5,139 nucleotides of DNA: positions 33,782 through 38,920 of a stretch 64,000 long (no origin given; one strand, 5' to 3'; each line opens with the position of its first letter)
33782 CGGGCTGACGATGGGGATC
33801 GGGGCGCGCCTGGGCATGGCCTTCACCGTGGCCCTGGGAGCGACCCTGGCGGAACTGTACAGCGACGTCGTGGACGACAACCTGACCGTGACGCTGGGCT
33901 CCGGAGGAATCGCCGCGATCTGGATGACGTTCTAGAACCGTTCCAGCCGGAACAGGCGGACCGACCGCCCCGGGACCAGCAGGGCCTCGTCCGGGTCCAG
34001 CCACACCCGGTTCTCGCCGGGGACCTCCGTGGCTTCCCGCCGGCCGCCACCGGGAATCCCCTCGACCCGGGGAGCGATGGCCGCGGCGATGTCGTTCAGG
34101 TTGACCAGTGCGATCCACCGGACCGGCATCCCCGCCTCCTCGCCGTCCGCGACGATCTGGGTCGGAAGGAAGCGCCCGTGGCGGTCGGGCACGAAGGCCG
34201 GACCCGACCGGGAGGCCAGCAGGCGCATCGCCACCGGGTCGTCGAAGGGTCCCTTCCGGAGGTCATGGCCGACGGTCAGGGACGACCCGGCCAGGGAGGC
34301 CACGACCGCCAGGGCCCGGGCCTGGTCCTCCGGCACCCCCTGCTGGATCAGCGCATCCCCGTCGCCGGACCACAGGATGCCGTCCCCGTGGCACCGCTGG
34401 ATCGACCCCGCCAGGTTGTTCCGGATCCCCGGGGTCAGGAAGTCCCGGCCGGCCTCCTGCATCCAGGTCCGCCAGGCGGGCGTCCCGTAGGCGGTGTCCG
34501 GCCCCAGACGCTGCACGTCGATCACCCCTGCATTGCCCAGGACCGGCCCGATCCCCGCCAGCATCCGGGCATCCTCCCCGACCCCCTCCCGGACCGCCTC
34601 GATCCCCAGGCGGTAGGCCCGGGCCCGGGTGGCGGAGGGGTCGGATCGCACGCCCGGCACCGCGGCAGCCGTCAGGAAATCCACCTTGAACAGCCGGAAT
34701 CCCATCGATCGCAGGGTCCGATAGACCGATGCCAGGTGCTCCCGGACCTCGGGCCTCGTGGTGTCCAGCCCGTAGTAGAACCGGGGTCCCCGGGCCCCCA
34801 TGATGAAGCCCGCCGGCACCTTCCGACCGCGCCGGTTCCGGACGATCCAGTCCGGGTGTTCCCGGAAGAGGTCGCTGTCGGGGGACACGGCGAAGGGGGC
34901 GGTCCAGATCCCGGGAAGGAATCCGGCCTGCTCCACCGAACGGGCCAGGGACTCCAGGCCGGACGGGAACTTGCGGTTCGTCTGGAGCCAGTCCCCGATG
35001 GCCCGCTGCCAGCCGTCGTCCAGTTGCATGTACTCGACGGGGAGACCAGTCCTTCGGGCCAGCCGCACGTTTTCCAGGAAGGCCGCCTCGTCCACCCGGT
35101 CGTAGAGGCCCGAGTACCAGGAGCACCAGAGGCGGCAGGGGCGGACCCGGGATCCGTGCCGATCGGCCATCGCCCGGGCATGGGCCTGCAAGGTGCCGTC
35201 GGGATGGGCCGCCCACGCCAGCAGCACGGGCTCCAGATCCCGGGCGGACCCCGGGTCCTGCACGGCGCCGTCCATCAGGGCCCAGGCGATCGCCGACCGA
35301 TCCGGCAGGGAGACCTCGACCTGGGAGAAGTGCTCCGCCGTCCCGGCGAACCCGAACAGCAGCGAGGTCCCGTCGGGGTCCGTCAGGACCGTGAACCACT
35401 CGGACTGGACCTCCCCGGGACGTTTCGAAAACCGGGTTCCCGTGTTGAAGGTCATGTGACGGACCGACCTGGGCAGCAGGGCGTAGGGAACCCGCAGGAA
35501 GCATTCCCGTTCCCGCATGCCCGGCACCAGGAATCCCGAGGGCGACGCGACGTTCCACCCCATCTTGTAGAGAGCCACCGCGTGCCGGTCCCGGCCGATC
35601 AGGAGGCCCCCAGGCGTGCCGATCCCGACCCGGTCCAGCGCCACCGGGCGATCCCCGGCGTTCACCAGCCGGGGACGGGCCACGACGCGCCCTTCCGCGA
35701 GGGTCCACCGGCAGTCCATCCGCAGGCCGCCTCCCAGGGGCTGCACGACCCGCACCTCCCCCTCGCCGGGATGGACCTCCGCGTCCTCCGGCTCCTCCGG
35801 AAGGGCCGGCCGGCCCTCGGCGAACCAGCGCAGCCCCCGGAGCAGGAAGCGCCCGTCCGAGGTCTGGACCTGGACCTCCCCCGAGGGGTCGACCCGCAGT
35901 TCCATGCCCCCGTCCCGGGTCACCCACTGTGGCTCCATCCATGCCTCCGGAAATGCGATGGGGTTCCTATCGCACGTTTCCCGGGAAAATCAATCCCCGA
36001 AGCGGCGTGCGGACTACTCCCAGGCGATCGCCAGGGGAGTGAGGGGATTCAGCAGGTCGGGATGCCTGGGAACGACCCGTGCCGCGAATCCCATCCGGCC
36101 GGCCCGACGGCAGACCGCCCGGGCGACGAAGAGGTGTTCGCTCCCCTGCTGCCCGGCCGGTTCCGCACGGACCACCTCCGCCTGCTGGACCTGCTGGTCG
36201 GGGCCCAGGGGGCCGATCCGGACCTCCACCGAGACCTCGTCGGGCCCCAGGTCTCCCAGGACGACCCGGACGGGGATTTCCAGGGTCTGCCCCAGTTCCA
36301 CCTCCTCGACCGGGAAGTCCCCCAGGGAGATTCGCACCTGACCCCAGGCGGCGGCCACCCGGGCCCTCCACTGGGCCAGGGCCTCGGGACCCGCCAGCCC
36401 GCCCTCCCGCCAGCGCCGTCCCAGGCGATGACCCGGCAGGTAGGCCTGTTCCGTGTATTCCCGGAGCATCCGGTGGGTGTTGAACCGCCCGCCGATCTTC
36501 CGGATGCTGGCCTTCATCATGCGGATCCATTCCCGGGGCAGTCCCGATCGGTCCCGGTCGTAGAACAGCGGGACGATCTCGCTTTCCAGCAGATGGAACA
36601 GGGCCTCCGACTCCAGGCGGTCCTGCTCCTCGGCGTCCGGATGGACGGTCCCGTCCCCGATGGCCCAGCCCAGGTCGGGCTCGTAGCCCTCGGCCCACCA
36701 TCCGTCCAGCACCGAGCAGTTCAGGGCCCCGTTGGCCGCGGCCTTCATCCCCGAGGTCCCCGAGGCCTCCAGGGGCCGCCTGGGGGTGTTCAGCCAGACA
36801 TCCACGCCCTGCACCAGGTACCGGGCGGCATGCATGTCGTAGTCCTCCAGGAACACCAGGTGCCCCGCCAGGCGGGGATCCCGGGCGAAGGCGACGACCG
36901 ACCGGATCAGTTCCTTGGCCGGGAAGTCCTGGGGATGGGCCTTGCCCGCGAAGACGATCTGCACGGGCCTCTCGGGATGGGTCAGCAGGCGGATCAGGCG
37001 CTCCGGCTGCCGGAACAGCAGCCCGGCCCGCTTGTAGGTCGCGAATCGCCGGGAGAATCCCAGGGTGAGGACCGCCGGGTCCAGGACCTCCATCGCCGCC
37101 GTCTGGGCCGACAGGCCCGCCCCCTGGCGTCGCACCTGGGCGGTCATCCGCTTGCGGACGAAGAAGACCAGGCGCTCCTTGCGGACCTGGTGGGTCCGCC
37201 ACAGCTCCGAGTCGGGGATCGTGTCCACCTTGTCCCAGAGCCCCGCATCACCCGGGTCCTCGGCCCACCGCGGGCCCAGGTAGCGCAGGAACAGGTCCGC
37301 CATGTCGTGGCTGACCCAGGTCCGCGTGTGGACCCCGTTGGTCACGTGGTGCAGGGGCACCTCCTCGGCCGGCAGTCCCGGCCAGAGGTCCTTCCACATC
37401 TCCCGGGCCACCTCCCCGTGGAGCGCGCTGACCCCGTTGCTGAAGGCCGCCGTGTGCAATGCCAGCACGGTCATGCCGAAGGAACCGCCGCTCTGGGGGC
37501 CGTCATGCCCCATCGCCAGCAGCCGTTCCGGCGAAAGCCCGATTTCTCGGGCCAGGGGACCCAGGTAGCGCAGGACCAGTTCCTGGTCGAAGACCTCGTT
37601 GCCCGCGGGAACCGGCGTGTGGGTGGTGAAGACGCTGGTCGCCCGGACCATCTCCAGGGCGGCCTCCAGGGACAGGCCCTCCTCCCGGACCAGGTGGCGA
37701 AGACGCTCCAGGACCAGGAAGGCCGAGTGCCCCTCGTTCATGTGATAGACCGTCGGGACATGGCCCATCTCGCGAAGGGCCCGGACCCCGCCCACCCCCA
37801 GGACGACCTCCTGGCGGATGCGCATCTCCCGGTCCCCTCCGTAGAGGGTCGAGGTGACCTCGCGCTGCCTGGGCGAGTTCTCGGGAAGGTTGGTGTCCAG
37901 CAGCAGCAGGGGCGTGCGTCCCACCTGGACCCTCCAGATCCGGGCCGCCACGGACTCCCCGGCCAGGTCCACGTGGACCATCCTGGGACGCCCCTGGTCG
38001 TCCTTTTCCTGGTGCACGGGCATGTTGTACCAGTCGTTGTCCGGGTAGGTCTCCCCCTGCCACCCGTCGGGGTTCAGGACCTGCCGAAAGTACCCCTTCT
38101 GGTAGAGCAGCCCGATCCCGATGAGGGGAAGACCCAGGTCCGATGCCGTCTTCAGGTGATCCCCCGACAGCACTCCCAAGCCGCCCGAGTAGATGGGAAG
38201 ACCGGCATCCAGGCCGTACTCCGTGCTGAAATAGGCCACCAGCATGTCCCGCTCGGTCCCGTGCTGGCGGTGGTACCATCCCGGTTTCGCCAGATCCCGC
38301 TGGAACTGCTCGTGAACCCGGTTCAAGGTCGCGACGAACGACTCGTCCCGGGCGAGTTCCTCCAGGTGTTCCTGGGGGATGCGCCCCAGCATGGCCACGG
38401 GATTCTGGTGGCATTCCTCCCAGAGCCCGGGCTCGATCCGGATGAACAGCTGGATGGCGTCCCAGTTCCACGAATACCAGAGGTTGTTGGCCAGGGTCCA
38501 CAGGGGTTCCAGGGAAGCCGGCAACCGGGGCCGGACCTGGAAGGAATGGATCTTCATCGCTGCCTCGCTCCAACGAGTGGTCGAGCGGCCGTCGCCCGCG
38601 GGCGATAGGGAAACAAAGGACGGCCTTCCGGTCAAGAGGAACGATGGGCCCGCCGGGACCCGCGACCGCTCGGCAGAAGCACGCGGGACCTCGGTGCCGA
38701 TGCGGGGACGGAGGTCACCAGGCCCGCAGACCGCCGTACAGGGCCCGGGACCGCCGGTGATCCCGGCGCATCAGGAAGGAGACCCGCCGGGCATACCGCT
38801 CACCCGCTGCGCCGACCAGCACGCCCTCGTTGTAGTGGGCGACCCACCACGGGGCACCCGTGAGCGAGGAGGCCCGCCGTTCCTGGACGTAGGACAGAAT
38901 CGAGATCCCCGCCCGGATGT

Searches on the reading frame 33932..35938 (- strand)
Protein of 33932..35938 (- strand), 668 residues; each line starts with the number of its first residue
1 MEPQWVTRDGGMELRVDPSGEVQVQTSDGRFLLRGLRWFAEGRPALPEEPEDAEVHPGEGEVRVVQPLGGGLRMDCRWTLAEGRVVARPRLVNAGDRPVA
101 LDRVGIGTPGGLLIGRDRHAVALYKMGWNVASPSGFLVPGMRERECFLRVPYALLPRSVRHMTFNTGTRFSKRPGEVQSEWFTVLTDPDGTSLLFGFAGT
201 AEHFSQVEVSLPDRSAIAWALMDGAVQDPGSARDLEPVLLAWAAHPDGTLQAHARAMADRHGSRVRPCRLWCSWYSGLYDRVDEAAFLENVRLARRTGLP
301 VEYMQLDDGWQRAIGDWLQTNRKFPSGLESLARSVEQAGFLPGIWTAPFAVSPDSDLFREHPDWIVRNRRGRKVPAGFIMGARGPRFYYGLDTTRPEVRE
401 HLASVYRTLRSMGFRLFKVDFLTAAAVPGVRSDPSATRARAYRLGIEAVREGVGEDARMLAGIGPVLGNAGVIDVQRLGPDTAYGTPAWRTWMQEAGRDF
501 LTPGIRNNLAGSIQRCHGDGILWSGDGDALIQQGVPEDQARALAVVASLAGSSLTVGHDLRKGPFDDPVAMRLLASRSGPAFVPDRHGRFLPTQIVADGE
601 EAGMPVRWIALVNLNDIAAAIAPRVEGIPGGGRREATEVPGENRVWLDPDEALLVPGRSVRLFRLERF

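Call 8: search_protein_families(library=pfam, proteins=[window:33932-35938:-], max_evalue=0.01)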
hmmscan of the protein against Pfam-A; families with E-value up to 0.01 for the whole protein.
window:33932-35938:- (668 aa): 2 families
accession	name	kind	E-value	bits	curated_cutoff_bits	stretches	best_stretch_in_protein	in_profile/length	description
PF02065.24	Melibiase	-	5.4e-17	62.2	27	1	259-420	34-190/347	Melibiase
PF01055.32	Glyco_hydro_31_2nd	-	9.2e-06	25.6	23.5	1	275-428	17-163/328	Glycosyl hydrolases family 31 TIM-barrel domain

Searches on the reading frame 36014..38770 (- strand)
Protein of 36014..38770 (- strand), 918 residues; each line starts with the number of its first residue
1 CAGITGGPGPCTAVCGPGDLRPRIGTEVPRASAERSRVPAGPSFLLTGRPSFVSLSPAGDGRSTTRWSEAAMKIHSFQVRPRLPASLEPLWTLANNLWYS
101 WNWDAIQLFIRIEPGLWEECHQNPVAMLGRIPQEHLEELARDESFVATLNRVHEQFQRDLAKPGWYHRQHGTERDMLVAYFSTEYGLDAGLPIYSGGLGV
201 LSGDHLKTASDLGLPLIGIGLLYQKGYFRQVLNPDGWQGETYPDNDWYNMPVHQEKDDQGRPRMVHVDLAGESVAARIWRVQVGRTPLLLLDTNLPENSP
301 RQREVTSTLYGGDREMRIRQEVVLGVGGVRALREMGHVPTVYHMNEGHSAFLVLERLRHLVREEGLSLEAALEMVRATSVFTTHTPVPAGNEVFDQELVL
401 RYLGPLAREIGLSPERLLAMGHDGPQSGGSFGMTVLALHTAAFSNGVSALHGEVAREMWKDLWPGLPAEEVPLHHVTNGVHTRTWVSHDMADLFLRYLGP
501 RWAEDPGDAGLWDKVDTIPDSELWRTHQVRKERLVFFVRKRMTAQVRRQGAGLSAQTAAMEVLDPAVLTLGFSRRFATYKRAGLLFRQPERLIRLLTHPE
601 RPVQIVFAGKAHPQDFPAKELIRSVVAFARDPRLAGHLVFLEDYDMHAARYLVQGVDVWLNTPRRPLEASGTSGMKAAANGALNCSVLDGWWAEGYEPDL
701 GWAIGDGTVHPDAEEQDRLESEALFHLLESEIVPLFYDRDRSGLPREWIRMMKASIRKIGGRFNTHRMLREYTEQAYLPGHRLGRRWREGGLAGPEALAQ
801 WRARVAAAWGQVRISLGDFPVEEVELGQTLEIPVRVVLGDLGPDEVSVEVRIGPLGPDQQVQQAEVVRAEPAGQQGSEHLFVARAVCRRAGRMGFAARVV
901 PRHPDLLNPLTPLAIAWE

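Call 66: search_protein_families(library=pfam, proteins=[window:36014-38770:-], max_evalue=0.00001)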
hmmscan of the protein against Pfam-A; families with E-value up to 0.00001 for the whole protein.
window:36014-38770:- (918 aa): 2 families
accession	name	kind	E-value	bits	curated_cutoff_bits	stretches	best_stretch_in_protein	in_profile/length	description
PF11897.13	DUF3417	-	5e-36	123.9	25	1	83-189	1-107/109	Protein of unknown function (DUF3417)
PF00343.26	Phosphorylase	-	1.8e-33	116.3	27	1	341-690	219-579/713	Carbohydrate phosphorylase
